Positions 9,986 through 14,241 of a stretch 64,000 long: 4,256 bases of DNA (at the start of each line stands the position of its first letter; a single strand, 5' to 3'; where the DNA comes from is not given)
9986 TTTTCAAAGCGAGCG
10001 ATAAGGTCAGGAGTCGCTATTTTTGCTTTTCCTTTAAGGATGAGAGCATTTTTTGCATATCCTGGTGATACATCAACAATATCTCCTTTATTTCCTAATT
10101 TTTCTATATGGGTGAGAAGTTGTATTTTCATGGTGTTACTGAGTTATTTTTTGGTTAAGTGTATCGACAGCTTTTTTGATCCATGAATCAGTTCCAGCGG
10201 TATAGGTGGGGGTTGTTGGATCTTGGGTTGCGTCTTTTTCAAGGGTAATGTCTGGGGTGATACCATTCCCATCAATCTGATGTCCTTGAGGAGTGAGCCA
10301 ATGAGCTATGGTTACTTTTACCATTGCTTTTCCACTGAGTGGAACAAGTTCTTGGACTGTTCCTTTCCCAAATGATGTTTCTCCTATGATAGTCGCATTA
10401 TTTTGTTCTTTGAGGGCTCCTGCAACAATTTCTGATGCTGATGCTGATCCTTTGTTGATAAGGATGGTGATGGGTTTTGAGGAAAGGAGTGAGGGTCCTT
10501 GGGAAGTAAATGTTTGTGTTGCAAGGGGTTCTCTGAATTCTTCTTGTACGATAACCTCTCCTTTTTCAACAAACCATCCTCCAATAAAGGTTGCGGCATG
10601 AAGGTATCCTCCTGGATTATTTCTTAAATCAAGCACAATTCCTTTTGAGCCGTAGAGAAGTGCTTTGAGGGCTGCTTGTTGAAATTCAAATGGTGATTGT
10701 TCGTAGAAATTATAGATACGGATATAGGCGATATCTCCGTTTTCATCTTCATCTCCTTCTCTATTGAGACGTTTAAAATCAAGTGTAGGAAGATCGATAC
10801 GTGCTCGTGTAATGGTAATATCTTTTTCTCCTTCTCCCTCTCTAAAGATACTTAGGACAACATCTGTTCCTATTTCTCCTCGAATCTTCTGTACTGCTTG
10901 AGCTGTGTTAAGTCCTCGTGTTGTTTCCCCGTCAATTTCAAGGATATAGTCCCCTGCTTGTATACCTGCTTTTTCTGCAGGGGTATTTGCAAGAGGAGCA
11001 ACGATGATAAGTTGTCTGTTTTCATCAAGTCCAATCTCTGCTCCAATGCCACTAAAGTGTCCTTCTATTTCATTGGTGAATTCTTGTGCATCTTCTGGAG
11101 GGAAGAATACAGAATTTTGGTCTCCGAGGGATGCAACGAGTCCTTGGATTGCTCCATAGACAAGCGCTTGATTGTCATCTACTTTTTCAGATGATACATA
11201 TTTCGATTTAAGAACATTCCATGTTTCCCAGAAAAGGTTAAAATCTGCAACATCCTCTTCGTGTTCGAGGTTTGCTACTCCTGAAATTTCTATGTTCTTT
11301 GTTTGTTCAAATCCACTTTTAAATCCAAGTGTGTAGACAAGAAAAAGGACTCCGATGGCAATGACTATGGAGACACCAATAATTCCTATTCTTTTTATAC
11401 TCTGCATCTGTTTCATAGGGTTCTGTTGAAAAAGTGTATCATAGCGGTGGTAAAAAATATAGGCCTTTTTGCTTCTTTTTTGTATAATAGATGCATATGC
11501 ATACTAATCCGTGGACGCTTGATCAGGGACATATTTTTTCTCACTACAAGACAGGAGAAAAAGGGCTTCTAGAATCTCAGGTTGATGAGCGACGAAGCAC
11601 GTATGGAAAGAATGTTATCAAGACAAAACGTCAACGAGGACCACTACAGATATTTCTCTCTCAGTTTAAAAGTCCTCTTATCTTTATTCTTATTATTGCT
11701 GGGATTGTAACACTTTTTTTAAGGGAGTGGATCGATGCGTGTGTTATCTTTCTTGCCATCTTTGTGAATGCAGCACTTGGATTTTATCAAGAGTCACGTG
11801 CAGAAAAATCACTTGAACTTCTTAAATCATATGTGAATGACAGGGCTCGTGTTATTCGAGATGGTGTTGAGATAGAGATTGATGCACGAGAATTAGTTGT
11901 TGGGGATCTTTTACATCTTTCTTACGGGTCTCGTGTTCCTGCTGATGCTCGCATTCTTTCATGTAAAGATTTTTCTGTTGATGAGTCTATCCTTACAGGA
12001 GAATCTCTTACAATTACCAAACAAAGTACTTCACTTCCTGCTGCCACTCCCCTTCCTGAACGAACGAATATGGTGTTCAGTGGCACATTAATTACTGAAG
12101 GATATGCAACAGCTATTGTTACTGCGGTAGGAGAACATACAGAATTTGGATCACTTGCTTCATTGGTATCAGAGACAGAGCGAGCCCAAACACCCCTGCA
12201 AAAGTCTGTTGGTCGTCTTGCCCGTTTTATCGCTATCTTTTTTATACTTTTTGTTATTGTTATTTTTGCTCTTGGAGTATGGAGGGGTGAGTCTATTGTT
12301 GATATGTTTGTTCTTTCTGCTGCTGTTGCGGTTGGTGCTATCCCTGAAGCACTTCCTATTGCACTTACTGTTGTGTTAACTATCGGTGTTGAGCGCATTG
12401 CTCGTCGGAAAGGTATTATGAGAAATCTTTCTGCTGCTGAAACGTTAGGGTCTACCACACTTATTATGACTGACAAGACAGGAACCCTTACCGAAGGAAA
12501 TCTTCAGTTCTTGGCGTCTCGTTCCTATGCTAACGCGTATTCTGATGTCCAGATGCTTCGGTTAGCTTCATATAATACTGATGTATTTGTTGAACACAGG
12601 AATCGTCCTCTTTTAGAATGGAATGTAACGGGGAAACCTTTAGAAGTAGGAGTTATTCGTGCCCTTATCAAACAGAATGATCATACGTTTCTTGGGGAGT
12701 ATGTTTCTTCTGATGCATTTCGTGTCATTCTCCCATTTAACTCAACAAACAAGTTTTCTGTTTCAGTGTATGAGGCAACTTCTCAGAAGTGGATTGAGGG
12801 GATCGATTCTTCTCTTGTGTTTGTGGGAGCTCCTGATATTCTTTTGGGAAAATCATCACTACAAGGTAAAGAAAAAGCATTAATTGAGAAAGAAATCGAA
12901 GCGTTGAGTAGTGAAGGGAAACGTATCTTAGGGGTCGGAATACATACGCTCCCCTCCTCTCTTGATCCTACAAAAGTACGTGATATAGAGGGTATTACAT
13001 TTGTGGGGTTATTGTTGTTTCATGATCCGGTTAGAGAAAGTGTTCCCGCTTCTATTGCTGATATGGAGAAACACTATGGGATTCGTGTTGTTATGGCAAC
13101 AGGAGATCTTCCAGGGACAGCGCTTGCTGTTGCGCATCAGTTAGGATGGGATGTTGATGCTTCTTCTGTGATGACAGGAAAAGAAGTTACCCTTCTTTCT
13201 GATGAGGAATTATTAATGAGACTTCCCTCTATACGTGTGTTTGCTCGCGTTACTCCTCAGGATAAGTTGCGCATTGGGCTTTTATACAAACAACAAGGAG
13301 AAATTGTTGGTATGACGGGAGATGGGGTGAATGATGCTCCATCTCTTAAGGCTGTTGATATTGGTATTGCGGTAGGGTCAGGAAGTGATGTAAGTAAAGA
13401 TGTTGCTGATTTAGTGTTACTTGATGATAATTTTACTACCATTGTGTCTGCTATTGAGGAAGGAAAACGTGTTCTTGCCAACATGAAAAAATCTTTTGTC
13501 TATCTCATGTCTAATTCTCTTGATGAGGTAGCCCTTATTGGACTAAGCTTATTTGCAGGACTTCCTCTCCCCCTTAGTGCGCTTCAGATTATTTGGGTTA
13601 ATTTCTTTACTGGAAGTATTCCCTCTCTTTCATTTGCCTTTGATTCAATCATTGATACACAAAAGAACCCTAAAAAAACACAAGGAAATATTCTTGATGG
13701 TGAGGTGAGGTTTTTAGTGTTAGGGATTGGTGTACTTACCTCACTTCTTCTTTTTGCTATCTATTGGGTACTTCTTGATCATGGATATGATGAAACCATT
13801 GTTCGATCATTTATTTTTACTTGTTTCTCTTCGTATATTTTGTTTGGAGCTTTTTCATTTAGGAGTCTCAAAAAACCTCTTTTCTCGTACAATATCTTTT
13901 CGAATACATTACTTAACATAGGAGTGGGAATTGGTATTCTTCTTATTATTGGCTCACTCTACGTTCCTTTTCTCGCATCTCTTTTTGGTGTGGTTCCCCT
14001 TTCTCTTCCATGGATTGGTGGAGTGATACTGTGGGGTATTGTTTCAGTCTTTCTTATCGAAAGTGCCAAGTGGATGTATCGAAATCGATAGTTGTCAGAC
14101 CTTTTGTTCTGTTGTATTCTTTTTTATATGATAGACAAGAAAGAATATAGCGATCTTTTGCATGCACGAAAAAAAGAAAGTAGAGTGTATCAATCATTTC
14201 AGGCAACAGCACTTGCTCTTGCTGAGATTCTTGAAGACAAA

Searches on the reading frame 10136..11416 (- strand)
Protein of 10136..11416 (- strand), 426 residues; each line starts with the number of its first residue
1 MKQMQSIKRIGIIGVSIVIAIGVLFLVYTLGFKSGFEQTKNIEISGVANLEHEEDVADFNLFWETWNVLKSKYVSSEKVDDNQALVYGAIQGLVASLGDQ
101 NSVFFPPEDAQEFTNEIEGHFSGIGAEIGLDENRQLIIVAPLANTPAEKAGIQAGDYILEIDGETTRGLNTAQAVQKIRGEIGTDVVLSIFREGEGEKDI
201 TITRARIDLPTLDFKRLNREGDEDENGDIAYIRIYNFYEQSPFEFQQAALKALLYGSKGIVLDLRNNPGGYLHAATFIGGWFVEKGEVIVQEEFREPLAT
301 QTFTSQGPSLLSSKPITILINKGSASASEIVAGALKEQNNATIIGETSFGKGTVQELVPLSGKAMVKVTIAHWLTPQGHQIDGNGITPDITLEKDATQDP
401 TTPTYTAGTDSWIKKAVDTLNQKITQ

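Call 30: find_encoding_contigs(protein=window:10136-11416:-, flank=10000, max_places=10)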
Protein window:10136-11416:- (426 aa): 1 contig read that carries it; 1 place shown.
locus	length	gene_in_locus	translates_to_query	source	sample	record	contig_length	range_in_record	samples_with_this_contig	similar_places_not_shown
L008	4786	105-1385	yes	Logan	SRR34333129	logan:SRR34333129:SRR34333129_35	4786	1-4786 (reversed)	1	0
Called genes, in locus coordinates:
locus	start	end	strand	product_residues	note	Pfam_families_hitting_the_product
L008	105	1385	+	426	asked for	PF22694:CtpB_N-like (weak), PF00595:PDZ, PF13180:PDZ_2, PF17820:PDZ_6, PF03572:Peptidase_S41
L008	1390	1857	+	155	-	PF01281:Ribosomal_L9_N, PF03948:Ribosomal_L9_C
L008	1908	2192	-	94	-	PF01016:Ribosomal_L27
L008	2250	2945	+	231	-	PF13482:RNase_H_2, PF10108:DNA_pol_B_exo2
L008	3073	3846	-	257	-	-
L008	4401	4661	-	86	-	-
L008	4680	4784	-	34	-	?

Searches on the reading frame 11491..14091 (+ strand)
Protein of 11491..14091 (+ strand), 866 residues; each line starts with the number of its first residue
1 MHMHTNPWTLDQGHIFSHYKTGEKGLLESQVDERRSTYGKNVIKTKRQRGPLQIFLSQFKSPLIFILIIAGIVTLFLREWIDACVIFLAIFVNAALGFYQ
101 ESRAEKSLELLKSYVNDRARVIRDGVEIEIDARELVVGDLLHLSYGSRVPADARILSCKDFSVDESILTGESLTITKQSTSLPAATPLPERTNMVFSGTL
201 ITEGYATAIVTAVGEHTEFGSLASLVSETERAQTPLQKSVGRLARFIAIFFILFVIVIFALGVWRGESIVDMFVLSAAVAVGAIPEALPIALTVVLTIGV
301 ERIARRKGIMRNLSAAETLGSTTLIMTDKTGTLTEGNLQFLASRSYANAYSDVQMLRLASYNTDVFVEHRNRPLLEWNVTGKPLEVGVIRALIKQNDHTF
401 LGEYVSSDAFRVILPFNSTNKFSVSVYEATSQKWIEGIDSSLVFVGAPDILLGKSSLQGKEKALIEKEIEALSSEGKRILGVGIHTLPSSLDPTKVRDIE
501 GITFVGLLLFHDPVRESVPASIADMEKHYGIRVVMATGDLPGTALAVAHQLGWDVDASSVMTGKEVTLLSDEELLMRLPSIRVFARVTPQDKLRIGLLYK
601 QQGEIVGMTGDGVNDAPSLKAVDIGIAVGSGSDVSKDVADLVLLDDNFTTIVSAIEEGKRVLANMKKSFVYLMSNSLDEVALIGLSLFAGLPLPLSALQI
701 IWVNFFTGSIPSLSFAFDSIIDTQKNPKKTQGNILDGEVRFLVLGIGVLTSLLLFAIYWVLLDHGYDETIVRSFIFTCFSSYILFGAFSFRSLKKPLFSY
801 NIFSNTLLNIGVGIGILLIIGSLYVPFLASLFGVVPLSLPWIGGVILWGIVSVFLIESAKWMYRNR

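Call 53: find_encoding_contigs(protein=window:11491-14091:+, flank=10000, max_places=10)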
Protein window:11491-14091:+ (866 aa): 3 contigs read that carry it; 2 places shown.
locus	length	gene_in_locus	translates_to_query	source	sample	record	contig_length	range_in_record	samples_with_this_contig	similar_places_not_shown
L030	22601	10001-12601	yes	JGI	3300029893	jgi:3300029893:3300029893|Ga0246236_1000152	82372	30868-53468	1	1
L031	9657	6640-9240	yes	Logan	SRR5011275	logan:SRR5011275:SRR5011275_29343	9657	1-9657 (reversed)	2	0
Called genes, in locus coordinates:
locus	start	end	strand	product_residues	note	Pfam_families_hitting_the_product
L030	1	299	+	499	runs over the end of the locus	PF07969:Amidohydro_3 (weak), PF01979:Amidohydro_1 (weak), PF07969:Amidohydro_3 (weak)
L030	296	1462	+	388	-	PF01098:FTSW_RODA_SPOVE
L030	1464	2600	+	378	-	-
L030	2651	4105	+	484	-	PF00749:tRNA-synt_1c, PF19269:Anticodon_2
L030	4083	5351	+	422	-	PF01551:Peptidase_M23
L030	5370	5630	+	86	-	-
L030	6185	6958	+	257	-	-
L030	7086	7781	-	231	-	PF13482:RNase_H_2, PF10108:DNA_pol_B_exo2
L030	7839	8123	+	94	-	PF01016:Ribosomal_L27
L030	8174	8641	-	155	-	PF01281:Ribosomal_L9_N, PF03948:Ribosomal_L9_C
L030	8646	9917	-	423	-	PF22694:CtpB_N-like (weak), PF00595:PDZ, PF13180:PDZ_2, PF17820:PDZ_6, PF03572:Peptidase_S41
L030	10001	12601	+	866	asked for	PF00690:Cation_ATPase_N, PF00122:E1-E2_ATPase, PF00702:Hydrolase, PF13246:Cation_ATPase, PF00689:Cation_ATPase_C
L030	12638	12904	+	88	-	-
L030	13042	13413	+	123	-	PF01327:Pep_deformylase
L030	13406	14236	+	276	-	PF00551:Formyl_trans_N, PF02911:Formyl_trans_C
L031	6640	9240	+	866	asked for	PF00690:Cation_ATPase_N, PF00122:E1-E2_ATPase, PF00702:Hydrolase, PF13246:Cation_ATPase, PF00689:Cation_ATPase_C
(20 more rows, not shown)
